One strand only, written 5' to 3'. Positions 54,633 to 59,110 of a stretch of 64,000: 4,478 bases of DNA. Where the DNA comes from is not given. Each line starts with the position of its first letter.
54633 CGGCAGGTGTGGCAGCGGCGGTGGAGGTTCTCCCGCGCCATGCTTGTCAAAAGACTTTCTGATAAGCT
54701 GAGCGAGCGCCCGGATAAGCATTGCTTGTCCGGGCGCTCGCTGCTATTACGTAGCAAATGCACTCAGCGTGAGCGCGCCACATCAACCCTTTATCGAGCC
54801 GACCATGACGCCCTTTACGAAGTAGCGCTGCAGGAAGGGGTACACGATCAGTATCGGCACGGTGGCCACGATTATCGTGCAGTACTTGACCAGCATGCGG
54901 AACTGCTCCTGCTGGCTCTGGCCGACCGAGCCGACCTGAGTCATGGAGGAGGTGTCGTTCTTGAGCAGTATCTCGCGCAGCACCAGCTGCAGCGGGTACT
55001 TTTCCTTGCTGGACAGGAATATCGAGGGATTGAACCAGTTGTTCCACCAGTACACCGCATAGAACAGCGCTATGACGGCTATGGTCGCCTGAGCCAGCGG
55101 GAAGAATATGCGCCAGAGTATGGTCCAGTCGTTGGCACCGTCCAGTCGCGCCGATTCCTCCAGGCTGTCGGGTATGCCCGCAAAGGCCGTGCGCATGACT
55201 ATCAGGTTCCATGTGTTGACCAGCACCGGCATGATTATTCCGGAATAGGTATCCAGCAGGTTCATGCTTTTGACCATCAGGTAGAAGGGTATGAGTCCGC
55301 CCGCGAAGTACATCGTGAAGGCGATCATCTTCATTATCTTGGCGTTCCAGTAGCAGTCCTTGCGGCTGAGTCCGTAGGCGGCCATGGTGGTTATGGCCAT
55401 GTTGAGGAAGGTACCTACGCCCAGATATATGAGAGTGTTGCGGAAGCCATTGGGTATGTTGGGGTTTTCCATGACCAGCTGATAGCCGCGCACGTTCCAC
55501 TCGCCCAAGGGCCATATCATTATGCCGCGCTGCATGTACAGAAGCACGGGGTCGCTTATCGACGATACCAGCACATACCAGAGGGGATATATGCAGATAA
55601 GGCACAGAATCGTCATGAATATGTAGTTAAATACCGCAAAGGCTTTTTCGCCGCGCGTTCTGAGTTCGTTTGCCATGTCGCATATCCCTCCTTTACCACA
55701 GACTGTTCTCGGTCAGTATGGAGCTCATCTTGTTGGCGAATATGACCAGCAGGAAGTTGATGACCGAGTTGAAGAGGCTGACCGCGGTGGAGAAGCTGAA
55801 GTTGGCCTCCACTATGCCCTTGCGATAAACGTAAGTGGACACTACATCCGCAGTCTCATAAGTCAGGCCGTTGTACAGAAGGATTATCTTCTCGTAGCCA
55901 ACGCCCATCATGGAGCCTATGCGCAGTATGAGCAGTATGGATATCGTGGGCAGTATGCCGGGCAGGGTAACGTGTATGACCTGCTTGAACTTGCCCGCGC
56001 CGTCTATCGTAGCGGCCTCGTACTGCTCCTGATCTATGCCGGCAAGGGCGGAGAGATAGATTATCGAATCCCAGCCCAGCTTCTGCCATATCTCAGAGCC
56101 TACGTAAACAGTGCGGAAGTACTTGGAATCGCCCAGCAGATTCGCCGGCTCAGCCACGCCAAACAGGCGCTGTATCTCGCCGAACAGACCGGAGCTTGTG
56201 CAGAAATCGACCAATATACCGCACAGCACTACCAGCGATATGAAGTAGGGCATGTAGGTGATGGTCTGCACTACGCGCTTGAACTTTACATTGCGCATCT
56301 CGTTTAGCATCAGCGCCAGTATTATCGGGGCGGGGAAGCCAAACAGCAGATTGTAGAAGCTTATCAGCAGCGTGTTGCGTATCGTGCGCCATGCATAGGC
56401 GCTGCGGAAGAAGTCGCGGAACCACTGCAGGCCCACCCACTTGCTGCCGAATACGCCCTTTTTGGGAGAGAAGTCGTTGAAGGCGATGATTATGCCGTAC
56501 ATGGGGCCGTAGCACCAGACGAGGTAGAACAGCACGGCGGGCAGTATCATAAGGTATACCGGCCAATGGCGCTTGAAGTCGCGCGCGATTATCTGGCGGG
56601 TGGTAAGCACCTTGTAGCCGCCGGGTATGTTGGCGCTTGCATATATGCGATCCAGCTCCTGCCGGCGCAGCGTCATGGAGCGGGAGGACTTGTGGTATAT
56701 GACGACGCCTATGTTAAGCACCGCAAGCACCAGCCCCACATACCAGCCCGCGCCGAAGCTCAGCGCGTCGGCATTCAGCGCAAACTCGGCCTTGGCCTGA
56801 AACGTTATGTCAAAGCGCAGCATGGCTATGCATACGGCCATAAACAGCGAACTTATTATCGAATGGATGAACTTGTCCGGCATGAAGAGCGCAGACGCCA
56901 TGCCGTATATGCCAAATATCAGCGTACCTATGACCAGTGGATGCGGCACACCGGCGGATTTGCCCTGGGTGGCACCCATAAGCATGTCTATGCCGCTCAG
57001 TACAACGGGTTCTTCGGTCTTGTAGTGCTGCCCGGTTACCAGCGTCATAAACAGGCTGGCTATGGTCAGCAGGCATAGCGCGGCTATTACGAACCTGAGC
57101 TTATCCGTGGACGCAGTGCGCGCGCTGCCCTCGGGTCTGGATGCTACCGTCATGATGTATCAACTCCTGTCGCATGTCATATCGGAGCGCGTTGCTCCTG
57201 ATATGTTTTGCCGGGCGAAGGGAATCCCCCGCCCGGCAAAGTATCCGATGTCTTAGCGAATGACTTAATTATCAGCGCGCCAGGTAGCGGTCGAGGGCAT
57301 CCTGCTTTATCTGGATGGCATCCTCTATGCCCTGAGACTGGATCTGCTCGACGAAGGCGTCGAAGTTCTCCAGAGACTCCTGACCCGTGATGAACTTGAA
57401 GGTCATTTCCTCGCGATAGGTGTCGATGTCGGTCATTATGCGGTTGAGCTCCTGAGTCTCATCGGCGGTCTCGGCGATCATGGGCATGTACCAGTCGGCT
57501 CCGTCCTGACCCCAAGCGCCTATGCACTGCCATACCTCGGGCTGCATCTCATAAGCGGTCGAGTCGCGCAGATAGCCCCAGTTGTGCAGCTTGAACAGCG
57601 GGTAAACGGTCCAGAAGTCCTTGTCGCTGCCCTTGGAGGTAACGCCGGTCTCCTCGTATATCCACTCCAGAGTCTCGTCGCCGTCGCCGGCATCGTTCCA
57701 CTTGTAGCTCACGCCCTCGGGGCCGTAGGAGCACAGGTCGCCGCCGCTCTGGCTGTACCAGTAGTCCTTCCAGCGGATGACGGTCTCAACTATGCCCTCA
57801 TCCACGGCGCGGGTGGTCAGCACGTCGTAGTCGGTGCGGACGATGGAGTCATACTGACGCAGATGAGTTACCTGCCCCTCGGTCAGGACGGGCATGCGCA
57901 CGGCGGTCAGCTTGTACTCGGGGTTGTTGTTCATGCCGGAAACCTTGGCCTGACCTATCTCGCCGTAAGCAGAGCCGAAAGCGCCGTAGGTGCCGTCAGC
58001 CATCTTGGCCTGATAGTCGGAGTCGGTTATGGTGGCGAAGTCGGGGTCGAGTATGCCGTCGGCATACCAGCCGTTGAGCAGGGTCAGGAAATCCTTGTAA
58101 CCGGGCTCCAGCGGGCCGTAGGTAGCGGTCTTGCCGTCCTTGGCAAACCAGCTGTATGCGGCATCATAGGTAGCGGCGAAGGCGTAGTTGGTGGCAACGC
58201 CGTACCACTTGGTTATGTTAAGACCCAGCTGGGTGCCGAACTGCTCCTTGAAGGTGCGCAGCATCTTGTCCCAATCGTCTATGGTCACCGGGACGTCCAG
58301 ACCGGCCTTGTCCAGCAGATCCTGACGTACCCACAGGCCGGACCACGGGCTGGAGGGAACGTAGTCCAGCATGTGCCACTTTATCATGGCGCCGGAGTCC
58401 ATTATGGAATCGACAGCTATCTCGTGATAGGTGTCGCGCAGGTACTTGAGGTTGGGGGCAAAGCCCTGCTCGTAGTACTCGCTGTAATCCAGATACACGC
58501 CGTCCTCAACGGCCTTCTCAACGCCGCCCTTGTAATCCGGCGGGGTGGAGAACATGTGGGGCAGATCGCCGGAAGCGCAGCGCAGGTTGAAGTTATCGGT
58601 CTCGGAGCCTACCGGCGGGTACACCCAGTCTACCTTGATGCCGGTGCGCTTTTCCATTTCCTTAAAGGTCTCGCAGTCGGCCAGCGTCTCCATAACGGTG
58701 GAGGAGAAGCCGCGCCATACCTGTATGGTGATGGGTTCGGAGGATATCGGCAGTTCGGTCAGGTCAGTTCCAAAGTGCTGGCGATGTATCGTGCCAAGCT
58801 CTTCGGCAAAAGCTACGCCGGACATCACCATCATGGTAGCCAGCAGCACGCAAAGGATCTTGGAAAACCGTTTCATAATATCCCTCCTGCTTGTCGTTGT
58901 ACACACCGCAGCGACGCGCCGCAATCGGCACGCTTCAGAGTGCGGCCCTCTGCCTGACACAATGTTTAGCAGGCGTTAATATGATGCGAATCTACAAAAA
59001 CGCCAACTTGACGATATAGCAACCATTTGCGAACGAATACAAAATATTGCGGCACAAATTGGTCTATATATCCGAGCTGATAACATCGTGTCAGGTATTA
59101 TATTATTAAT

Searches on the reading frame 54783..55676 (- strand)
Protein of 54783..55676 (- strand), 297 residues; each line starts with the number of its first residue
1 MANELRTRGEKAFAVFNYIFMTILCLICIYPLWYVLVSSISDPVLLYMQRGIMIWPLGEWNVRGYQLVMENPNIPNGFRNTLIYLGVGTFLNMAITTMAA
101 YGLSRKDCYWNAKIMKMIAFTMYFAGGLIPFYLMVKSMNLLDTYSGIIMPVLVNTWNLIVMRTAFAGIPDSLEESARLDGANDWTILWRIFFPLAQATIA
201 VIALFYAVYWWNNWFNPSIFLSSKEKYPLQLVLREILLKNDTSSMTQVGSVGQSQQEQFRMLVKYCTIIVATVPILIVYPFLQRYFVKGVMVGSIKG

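Call 19: search_protein_families(library=pfam, proteins=[window:54783-55676:-], max_evalue=0.001)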
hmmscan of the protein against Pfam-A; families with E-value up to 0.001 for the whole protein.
window:54783-55676:- (297 aa): 1 family
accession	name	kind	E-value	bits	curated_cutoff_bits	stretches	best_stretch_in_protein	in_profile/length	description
PF00528.27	BPD_transp_1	-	6.3e-10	39.5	26.4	1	124-290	43-182/184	Binding-protein-dependent transport system inner membrane component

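Call 70: find_encoding_contigs(protein=window:54783-55676:-, flank=3000, max_places=10)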
Protein window:54783-55676:- (297 aa): 13 contigs read that carry it; 9 places shown.
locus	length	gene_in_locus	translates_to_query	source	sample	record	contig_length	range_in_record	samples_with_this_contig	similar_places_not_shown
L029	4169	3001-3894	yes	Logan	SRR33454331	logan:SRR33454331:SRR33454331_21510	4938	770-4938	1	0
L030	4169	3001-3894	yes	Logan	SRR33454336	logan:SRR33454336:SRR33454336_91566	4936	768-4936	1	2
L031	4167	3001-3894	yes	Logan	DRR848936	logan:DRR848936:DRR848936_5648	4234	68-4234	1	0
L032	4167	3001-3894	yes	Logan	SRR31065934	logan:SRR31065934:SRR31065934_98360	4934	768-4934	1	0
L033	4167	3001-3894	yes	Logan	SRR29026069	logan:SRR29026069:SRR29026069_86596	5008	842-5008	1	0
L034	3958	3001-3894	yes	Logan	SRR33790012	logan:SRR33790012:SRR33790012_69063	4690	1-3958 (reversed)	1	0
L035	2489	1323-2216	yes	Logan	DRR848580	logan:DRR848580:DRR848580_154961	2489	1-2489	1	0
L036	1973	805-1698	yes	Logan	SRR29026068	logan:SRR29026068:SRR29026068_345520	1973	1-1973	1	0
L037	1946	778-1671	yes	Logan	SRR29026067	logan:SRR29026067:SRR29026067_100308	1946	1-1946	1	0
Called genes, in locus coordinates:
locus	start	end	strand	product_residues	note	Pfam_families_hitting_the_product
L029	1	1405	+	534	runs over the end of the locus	PF01547:SBP_bac_1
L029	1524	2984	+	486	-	PF00528:BPD_transp_1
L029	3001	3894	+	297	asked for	PF00528:BPD_transp_1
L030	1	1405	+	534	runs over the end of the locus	PF01547:SBP_bac_1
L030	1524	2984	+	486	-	PF00528:BPD_transp_1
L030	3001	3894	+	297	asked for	PF00528:BPD_transp_1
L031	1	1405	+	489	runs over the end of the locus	?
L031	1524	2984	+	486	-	PF00528:BPD_transp_1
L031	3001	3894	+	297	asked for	PF00528:BPD_transp_1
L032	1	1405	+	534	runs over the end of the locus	PF01547:SBP_bac_1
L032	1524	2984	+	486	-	PF00528:BPD_transp_1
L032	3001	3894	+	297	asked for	PF00528:BPD_transp_1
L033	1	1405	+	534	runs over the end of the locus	PF01547:SBP_bac_1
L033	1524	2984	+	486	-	PF00528:BPD_transp_1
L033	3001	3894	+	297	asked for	PF00528:BPD_transp_1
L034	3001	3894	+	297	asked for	PF00528:BPD_transp_1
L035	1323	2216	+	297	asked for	PF00528:BPD_transp_1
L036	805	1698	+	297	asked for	PF00528:BPD_transp_1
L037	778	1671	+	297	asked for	PF00528:BPD_transp_1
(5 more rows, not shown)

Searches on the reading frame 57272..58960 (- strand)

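Call 102: search_protein_families(library=pfam, proteins=[window:57272-58960:-], max_evalue=0.0001)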
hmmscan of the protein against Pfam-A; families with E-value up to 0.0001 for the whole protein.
window:57272-58960:- (562 aa): 1 family
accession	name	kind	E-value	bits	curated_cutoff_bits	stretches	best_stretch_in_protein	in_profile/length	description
PF01547.30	SBP_bac_1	-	8.2e-16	59.3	26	1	100-346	15-255/307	Bacterial extracellular solute-binding protein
